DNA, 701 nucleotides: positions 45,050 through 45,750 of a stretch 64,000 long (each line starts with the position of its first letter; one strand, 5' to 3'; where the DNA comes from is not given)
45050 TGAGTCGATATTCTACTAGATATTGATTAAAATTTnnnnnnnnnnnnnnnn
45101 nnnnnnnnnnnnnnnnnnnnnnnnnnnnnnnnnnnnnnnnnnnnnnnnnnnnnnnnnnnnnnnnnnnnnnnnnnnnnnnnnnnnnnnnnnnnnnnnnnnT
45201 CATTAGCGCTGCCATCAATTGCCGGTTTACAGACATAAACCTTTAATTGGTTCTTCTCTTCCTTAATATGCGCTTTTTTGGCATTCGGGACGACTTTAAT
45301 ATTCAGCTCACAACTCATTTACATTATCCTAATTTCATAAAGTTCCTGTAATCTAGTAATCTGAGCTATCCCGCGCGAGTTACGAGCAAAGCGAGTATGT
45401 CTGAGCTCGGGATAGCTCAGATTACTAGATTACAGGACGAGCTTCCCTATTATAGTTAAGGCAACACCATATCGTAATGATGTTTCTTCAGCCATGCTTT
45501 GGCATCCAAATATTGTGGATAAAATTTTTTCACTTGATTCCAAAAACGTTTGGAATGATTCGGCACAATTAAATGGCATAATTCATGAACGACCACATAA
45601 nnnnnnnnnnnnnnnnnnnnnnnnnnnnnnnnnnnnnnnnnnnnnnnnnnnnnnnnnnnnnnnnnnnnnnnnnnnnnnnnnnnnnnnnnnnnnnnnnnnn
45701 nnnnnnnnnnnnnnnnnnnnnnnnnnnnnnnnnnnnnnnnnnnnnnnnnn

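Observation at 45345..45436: Perfect 29-bp inverted repeat (92-nt element) between ygjP-like and yggU genes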

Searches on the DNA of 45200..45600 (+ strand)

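Call 37: search_rna_families(source=window, start=45200, end=45600, threshold=evalue, max_evalue=10)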
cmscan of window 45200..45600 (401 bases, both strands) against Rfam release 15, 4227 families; matches with E-value up to 10: 7.
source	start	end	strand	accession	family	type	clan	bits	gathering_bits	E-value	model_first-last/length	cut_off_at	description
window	45341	45440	+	RF00784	mir-486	Gene; miRNA;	-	25.2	69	0.0014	1-68/68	no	mir-486 microRNA precursor family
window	45341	45440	-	RF00784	mir-486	Gene; miRNA;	-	24.6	69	0.0021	1-68/68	no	mir-486 microRNA precursor family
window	45356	45425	-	RF00853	mir-304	Gene; miRNA;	-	15.5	99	2.6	1-88/88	no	mir-304 microRNA precursor family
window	45289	45363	-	RF01169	SNORD112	Gene; snRNA; snoRNA; CD-box;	CL00069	14.1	58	8.8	1-77/77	no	Small nucleolar RNA SNORD112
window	45413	45499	-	RF00288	snoZ30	Gene; snRNA; snoRNA; CD-box;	-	13.6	50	8.6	1-97/97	no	Z30 small nucleolar RNA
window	45449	45498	+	RF00452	MIR172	Gene; miRNA;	-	12.7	70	8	1-114/114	no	mir-172 microRNA precursor family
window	45313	45357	-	RF02660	icaR_3p_UTR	Cis-reg;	-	9.7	369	8.5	78-123/390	no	icaR 3'UTR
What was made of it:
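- On Any Rfam RNA family: In the permissive search of 45200-45600 the best matches on the element are miRNA-hairpin models at 25 bits against a threshold of 69; the other matches are weaker still (call 37).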

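Call 49: search_dna_similar(query=window:45319-45455:+, collection=plasmids, mode=distant, max_evalue=10, max_rows=15)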
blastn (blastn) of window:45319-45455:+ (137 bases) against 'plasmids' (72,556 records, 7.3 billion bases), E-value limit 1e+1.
Records with a match: 1; places in all: 1; records where one place covers at least 80% of the query: 0.
Best place of each record, by identity: 80-90% 1.
By first word of the organism name: Neochlamydia 1.
By predicted mobility (MOB-suite, as given by PLSDB): non-mobilizable 1.
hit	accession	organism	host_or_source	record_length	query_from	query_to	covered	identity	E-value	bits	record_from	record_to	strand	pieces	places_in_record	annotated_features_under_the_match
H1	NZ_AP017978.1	Neochlamydia sp. S13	-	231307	10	52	31%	81.4%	4e+0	37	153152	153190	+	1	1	none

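Call 50: search_dna_similar(query=window:45319-45455:+, collection=phages, mode=distant, max_evalue=10, max_rows=15)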
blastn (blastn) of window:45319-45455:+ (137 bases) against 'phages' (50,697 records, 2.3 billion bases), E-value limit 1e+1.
Records with a match: 9; places in all: 9; records where one place covers at least 80% of the query: 0.
Best place of each record, by identity: 80-90% 9.
By first word of the organism name: Lactococcus 5; Proteus 2; Bacteriophage 2.
By host as written in the record: - 4; Proteus mirabilis 2; Lactococcus lactis IL1403 1; Lactococcus lactis 1; Lactococcus lactis subsp. lactis IL1403 1.
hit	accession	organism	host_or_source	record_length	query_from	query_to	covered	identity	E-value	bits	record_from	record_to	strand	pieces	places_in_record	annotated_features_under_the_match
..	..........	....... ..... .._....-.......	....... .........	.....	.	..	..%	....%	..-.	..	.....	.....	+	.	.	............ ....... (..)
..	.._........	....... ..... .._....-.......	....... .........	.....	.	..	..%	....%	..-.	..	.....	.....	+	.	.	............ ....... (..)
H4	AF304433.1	Lactococcus phage TP901-1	-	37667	7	33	20%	88.9%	5e+0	37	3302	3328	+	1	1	none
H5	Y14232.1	Lactococcus phage TP901-1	-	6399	7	33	20%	88.9%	5e+0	37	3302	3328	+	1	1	none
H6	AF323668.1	Lactococcus phage bIL285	Lactococcus lactis IL1403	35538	7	33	20%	88.9%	5e+0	37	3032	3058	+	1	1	none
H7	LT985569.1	Bacteriophage sp.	-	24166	7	33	20%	88.9%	5e+0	37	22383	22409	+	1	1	record has no annotation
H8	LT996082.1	Bacteriophage sp.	-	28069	7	33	20%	88.9%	5e+0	37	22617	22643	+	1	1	record has no annotation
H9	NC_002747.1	Lactococcus phage TP901-1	Lactococcus lactis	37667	7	33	20%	88.9%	5e+0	37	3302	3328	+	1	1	none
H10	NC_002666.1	Lactococcus phage bIL285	Lactococcus lactis subsp. lactis IL1403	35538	7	33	20%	88.9%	5e+0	37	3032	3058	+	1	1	none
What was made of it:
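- Closest known: ERIC elements and SPRITE. Different: The present element matched nothing in the plasmid or phage records (calls 49, 50).
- Plasmid and phage records gave nothing (calls 49, 50).
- Tried and rejected: Only chance-level fragments were found (calls 49, 50).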
